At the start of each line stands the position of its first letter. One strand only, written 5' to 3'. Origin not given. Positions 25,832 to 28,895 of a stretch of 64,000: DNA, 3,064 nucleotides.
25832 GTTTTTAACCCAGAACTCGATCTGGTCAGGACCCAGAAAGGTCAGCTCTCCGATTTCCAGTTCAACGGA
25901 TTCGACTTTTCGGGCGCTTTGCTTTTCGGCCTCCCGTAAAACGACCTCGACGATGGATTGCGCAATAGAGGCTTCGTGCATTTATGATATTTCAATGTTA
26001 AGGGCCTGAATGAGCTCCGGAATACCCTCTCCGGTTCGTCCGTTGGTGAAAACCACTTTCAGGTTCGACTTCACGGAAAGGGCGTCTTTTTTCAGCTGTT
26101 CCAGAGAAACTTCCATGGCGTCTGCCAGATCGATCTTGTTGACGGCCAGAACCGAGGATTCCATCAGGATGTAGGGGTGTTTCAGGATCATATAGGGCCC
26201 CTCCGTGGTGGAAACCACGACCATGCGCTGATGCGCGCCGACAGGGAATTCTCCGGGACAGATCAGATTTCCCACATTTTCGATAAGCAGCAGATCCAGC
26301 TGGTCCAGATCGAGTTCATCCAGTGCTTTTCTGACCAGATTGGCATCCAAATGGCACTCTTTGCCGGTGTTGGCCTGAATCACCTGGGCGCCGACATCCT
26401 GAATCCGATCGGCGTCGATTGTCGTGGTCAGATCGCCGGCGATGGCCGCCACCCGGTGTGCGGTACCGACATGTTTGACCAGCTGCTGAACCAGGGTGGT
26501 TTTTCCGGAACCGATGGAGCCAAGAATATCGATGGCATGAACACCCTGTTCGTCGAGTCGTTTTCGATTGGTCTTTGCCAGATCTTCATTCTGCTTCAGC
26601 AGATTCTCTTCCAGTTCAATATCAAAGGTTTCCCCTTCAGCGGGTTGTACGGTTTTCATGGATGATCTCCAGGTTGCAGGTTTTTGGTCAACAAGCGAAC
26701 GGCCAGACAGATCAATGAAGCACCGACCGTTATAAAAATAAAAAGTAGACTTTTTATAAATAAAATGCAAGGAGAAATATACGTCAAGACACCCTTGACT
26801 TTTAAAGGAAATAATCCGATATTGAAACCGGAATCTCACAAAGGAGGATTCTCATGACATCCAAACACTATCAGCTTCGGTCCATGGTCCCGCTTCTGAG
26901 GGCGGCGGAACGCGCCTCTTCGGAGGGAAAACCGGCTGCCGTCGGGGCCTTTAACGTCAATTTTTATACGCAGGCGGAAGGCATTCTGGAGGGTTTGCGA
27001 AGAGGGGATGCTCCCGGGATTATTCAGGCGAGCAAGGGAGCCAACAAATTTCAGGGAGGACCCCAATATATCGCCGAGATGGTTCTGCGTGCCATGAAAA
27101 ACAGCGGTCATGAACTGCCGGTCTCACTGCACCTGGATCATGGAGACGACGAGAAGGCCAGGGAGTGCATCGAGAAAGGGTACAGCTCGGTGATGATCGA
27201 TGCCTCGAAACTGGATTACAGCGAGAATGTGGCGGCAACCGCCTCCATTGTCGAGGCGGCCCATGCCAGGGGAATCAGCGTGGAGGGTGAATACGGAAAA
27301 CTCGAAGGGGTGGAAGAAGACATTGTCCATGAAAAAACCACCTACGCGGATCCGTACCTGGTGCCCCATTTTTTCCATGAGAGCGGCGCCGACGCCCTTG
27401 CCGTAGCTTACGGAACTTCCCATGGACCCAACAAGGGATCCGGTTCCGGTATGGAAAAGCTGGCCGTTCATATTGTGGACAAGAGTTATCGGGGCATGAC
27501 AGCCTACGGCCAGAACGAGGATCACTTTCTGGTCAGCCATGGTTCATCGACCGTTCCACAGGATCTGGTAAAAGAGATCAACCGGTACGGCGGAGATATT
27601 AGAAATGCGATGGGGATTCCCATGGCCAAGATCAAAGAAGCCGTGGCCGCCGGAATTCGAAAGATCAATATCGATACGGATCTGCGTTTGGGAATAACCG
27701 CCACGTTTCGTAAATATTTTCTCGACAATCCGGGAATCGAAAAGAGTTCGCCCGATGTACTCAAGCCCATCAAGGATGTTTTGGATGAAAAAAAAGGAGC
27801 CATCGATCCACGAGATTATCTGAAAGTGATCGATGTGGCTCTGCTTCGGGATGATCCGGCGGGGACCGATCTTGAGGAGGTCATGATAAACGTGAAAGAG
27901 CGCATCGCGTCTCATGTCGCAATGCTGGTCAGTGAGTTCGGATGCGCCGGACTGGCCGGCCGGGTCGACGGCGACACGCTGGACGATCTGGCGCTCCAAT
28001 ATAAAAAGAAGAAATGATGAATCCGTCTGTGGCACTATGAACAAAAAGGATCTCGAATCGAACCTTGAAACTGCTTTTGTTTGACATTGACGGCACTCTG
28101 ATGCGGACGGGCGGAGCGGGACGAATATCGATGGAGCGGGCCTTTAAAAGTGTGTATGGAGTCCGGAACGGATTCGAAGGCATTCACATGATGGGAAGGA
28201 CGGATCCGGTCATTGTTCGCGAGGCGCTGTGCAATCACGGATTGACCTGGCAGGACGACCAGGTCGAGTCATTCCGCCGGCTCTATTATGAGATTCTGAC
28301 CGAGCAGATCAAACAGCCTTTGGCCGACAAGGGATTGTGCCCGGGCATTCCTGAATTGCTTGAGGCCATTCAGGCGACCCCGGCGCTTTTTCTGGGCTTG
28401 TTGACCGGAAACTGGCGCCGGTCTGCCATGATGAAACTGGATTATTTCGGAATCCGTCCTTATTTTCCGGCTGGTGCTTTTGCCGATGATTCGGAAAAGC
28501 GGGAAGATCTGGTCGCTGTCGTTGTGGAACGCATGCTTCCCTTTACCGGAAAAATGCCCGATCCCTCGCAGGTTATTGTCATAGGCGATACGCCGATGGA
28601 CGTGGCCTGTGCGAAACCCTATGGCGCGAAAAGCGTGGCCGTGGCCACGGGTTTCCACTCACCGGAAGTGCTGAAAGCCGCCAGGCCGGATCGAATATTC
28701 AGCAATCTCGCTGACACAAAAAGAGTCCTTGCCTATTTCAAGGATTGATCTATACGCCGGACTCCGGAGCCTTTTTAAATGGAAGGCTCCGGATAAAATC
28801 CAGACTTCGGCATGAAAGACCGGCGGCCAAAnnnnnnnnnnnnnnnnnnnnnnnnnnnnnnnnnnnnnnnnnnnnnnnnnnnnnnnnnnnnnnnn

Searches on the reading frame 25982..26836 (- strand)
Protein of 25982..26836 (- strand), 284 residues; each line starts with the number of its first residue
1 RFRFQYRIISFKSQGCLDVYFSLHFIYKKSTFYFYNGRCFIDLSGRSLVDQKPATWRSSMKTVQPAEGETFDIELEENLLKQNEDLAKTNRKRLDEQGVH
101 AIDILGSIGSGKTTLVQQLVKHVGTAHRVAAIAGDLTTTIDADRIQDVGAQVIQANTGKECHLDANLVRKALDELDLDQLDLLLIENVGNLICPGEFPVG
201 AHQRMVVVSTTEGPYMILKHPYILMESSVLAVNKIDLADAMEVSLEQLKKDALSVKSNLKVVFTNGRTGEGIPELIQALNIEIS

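Call 9: search_protein_families(library=pfam, proteins=[window:25982-26836:-], max_evalue=0.001)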
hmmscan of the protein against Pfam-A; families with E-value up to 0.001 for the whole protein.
window:25982-26836:- (284 aa): 5 families
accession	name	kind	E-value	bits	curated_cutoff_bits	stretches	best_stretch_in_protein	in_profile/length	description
PF02492.25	cobW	-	1.4e-18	67.6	20.7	1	104-262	5-179/180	CobW/HypB/UreG, nucleotide-binding domain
PF00009.33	GTP_EFTU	-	7.2e-06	26.2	26.5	0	102-141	6-45/188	Elongation factor Tu GTP binding domain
PF03193.22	RsgA_GTPase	-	9.4e-05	22.7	30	0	228-281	56-106/174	RsgA GTPase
PF02367.23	TsaE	-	0.0005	20.5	26.6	0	84-129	8-51/128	Threonylcarbamoyl adenosine biosynthesis protein TsaE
PF03308.22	MeaB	-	0.00084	18.9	23.1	0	99-279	33-231/273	Methylmalonyl Co-A mutase-associated GTPase MeaB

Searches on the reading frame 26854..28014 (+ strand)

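Call 9: search_protein_families(library=pfam, proteins=[window:26854-28014:+], max_evalue=0.001)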
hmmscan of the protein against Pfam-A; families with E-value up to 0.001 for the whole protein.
window:26854-28014:+ (387 aa): 1 family
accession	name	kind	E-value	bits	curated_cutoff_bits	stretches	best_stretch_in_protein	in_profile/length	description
PF01116.26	F_bP_aldolase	-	1.1e-66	225.6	25.5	1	27-324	14-255/277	Fructose-bisphosphate aldolase class-II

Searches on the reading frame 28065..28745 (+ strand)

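Call 9: search_protein_families(library=pfam, proteins=[window:28065-28745:+], max_evalue=0.001)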
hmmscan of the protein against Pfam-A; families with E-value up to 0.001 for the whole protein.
window:28065-28745:+ (227 aa): 4 families
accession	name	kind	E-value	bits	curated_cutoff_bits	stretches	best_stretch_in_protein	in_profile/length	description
PF13419.12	HAD_2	-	1.8e-14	54.7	23.8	1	4-193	1-178/178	Haloacid dehalogenase-like hydrolase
PF13242.12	Hydrolase_like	-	7.9e-12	45.4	22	1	165-217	19-74/75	HAD-hyrolase-like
PF12710.13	HAD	-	1e-11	46.1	27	1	5-184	2-189/189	haloacid dehalogenase-like hydrolase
PF00702.32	Hydrolase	-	1.2e-10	42.5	26.4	1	1-184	1-188/191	haloacid dehalogenase-like hydrolase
